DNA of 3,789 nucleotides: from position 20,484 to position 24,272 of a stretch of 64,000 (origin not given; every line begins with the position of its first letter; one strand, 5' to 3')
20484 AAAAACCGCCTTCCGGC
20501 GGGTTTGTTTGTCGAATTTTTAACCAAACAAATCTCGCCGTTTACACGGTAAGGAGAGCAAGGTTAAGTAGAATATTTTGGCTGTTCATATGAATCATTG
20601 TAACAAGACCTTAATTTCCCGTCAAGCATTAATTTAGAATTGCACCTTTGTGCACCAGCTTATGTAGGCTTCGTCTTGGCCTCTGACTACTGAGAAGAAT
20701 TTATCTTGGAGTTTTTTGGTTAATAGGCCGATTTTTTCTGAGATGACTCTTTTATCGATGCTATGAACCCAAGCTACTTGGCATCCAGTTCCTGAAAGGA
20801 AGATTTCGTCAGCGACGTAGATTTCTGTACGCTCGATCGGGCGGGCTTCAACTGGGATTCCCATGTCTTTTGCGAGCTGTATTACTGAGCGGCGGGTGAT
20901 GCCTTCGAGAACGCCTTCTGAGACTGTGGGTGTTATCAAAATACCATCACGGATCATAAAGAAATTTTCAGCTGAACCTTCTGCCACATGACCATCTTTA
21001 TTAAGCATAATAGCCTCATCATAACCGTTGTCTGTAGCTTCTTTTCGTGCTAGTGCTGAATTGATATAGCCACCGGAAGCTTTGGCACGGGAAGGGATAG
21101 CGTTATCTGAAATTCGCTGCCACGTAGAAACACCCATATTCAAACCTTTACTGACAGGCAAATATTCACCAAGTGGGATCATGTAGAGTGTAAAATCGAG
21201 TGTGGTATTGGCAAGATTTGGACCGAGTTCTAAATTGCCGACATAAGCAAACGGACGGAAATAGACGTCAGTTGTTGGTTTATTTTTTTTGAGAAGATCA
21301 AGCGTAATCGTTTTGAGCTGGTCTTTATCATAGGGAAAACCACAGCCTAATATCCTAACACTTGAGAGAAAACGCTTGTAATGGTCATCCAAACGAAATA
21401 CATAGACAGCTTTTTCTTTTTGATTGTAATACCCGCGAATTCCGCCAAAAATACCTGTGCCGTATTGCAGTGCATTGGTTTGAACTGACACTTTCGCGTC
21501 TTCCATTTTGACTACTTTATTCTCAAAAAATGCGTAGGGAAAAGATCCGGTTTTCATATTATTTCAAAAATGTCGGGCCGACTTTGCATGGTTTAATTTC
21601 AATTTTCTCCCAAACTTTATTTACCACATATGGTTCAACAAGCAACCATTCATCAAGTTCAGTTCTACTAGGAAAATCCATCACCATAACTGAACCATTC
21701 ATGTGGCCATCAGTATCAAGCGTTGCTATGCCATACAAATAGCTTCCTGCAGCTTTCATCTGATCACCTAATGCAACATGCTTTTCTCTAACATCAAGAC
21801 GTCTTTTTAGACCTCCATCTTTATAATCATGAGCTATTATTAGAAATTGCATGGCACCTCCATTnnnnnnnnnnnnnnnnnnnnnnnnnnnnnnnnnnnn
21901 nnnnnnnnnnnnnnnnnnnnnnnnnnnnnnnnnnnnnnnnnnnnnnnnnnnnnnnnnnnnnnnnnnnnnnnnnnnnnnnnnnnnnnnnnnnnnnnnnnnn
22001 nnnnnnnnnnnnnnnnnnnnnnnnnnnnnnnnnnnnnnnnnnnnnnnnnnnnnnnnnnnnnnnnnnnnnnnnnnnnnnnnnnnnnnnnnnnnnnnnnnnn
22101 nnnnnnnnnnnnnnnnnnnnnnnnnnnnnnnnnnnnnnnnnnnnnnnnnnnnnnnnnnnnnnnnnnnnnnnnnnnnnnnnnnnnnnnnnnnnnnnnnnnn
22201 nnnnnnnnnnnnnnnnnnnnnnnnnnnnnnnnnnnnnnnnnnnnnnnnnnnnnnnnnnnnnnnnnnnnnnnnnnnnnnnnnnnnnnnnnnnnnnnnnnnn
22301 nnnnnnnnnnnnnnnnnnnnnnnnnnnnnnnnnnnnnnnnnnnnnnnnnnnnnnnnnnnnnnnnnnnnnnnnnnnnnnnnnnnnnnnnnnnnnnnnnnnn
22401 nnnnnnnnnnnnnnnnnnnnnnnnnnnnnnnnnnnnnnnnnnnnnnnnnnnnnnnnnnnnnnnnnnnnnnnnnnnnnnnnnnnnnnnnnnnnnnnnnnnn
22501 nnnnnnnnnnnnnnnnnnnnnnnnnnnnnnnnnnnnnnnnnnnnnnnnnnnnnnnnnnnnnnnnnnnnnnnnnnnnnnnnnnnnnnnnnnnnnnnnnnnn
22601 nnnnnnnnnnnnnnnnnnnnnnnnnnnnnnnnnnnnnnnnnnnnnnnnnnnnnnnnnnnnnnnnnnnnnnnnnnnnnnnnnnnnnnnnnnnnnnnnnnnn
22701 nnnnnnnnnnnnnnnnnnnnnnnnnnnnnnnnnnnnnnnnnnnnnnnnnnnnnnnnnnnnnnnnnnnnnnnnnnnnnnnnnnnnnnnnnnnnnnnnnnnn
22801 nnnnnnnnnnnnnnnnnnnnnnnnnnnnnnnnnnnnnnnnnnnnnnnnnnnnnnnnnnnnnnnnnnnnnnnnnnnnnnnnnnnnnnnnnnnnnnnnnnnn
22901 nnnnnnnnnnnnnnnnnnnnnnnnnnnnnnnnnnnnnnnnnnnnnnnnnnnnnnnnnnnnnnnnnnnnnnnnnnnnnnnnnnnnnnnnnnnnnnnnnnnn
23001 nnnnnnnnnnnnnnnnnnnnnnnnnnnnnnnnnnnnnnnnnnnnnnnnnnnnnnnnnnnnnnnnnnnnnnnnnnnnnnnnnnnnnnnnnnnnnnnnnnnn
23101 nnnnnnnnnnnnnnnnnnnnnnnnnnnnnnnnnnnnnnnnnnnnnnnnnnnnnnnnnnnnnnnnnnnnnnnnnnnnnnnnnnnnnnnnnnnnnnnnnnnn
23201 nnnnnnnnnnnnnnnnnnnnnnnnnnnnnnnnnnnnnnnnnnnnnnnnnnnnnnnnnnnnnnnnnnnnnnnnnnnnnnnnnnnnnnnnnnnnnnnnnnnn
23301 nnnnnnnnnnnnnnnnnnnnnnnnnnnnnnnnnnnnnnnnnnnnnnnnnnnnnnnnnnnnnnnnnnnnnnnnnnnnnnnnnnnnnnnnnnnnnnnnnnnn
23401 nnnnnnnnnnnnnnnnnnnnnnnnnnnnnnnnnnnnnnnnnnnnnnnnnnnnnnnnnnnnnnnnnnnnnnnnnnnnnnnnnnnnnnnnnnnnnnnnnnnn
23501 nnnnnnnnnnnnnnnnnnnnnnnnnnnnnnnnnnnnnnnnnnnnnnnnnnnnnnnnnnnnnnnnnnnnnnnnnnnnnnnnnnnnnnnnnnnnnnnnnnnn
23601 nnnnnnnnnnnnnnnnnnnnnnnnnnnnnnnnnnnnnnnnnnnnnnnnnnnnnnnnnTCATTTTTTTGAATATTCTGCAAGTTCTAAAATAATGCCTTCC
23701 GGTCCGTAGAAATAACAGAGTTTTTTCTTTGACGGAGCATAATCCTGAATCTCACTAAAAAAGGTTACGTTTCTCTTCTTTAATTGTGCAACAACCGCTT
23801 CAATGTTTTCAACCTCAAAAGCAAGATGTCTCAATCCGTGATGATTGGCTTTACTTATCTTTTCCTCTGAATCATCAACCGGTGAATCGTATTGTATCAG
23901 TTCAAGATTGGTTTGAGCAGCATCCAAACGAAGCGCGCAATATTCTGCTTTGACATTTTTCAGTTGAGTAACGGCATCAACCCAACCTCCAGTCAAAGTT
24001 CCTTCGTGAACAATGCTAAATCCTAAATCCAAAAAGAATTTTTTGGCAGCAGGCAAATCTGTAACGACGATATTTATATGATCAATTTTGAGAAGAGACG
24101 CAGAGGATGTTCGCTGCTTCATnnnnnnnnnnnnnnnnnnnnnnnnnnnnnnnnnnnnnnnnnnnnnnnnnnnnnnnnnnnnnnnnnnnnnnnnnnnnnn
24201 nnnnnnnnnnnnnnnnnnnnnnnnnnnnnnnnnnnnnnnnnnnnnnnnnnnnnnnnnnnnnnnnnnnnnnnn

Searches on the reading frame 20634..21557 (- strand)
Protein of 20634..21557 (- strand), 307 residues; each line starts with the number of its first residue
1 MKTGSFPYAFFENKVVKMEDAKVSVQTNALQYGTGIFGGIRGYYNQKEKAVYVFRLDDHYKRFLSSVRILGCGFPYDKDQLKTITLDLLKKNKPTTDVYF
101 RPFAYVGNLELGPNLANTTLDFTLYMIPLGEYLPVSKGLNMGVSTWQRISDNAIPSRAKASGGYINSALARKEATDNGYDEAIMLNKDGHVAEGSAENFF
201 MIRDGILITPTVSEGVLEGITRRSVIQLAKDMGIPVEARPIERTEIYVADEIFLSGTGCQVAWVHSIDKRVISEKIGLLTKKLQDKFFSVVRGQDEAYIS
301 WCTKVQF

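Call 5: search_protein_families(library=pfam, proteins=[window:20634-21557:-], max_evalue=0.01)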
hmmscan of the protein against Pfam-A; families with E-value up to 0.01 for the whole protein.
window:20634-21557:- (307 aa): 1 family
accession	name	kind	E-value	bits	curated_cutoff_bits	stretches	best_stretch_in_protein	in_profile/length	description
PF01063.24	Aminotran_4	-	1.3e-49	169.5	28.5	1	52-267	12-223/223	Amino-transferase class IV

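Call 6: search_protein_families(library=ncbifam, proteins=[window:20634-21557:-], max_evalue=0.01)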
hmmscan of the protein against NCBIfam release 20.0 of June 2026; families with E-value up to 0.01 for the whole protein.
window:20634-21557:- (307 aa): 23 families
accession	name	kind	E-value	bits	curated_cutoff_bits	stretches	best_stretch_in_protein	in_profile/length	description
NF005146.0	PRK06606.1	equivalog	7.1e-109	363.5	279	1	6-305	6-306/307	branched-chain amino acid transaminase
TIGR01122.1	ilvE_I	equivalog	9.8e-94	313.9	245.55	1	10-305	1-298/298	branched-chain-amino-acid transaminase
NF006185.0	PRK08320.1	subfamily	1.3e-58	198.5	363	1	10-295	6-287/292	branched-chain amino acid aminotransferase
NF005726.0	PRK07544.1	equivalog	4.1e-55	187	396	1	10-295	14-292/295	branched-chain amino acid aminotransferase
NF009126.0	PRK12479.1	equivalog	1.3e-45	155.8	518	1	8-293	5-286/299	branched-chain-amino-acid transaminase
NF009896.0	PRK13356.1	equivalog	2.3e-39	135.2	262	1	21-290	22-282/287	branched-chain amino acid aminotransferase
NF009897.0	PRK13357.1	equivalog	8.8e-36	123.4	307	1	13-306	47-358/358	branched-chain amino acid aminotransferase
NF005800.0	PRK07650.1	equivalog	2.3e-35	122.3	308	1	10-287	4-272/290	aminodeoxychorismate lyase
NF005209.0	PRK06680.1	subfamily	7.8e-35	120.1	320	2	165-292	154-282/286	D-amino-acid transaminase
TIGR01121.1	D_amino_aminoT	equivalog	6.2e-34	117.4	277.45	2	166-288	150-272/276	D-amino-acid transaminase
TIGR01123.1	ilvE_II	equivalog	8.6e-34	116.9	250.05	1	14-305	5-313/313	branched-chain-amino-acid transaminase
NF009066.0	PRK12400.1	equivalog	2.6e-22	79.6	538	1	166-290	157-281/290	D-amino-acid transaminase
NF004761.0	PRK06092.1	equivalog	3e-21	75.8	260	1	167-286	147-264/268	aminodeoxychorismate lyase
TIGR03461.1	pabC_Proteo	equivalog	3.4e-21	75.6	176.85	1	165-275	143-253/262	aminodeoxychorismate lyase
NF005888.0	PRK07849.1-3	equivalog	1.1e-19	70.6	273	1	169-276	170-278/298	aminodeoxychorismate lyase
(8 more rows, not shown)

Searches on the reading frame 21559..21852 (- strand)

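Call 5: search_protein_families(library=pfam, proteins=[window:21559-21852:-], max_evalue=0.01)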
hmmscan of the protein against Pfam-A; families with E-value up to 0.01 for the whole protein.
window:21559-21852:- (97 aa): 1 family
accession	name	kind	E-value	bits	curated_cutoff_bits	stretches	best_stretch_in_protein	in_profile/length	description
PF03795.20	YCII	-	1.2e-12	48.6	24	1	1-89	1-94/95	YCII-related domain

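Call 6: search_protein_families(library=ncbifam, proteins=[window:21559-21852:-], max_evalue=0.01)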
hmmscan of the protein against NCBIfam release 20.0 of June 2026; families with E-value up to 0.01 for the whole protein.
window:21559-21852:- (97 aa): 7 families
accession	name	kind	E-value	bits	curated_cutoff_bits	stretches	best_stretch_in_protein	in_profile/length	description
NF008473.0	PRK11370.1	equivalog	6.5e-11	42.4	111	1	1-90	1-95/99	YciI family protein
NF009505.0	PRK12863.1-6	equivalog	1.1e-10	41.8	171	1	1-89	1-93/100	YciI-like protein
NF009504.0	PRK12863.1-4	equivalog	4.9e-10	39.4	134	1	3-90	4-92/97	YciI-like protein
NF009507.0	PRK12865.1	equivalog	6.8e-08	32.7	149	1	1-89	1-88/97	YciI-like protein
NF009502.0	PRK12863.1-1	equivalog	2.4e-07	31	137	1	1-89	1-86/96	YciI-like protein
NF009503.0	PRK12863.1-3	equivalog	5.3e-05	23.5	145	1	1-87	1-85/98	YciI-like protein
NF009508.0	PRK12866.1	equivalog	7.1e-05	22.9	108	1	5-90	4-86/97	YciI-like protein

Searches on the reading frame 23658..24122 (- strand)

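Call 5: search_protein_families(library=pfam, proteins=[window:23658-24122:-], max_evalue=0.01)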
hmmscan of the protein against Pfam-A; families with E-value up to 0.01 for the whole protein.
window:23658-24122:- (154 aa): 5 families
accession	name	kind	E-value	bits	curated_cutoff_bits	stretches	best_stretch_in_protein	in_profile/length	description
PF00903.31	Glyoxalase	-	2.5e-15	57.4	20.6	1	12-148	1-121/121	Glyoxalase/Bleomycin resistance protein/Dioxygenase superfamily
PF13669.12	Glyoxalase_4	-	7.3e-13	49.2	27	1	14-130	1-103/109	Glyoxalase/Bleomycin resistance protein/Dioxygenase superfamily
PF13468.12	Glyoxalase_3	-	1.2e-06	29.2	25.1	1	13-124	1-105/176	Glyoxalase-like domain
PF12681.13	Glyoxalase_2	-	4.2e-05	23.9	30.1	1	89-150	57-115/118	Glyoxalase-like domain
PF22677.2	Ble-like_N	-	0.00015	21.9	24.5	1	15-37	4-27/41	Bleomycin resistance protein-like N-terminal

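Call 6: search_protein_families(library=ncbifam, proteins=[window:23658-24122:-], max_evalue=0.01)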
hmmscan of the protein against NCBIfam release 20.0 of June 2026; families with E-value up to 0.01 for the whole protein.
window:23658-24122:- (154 aa): 10 families
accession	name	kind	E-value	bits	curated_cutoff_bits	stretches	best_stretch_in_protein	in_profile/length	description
NF050075.1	SMU1112c_YaeR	equivalog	2.3e-16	60.2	140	1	12-150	3-125/125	SMU1112c/YaeR family gloxylase I-like metalloprotein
NF008551.0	PRK11478.1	equivalog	4.1e-13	49.9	148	1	10-150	4-128/129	VOC family protein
TIGR03081.1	metmalonyl_epim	equivalog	1.5e-11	44.9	114.95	1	12-136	1-113/129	methylmalonyl-CoA epimerase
TIGR00068.2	glyox_I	equivalog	1.1e-05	25.3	120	1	70-153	60-142/143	lactoylglutathione lyase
TIGR01263.1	4HPPD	equivalog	2.5e-05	23.9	277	1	87-128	229-270/353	4-hydroxyphenylpyruvate dioxygenase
TIGR02295.1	HpaD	equivalog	5.3e-05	22.5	321.4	1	4-39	131-167/298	3,4-dihydroxyphenylacetate 2,3-dioxygenase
NF000496.2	Fos_GSH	equivalog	0.0006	19.9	180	0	85-148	53-114/136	fosfomycin resistance glutathione transferase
TIGR03211.1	catechol_2_3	equivalog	0.0025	17.1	320.2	0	9-40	142-174/303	catechol 2,3-dioxygenase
NF033933.0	fosA8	exception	0.0046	17.2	300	0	92-148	60-114/138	FosA8 family fosfomycin resistance glutathione transferase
NF008358.0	PRK11147.1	equivalog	0.0063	14.8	936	1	42-129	518-604/635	ABC transporter ATP-binding protein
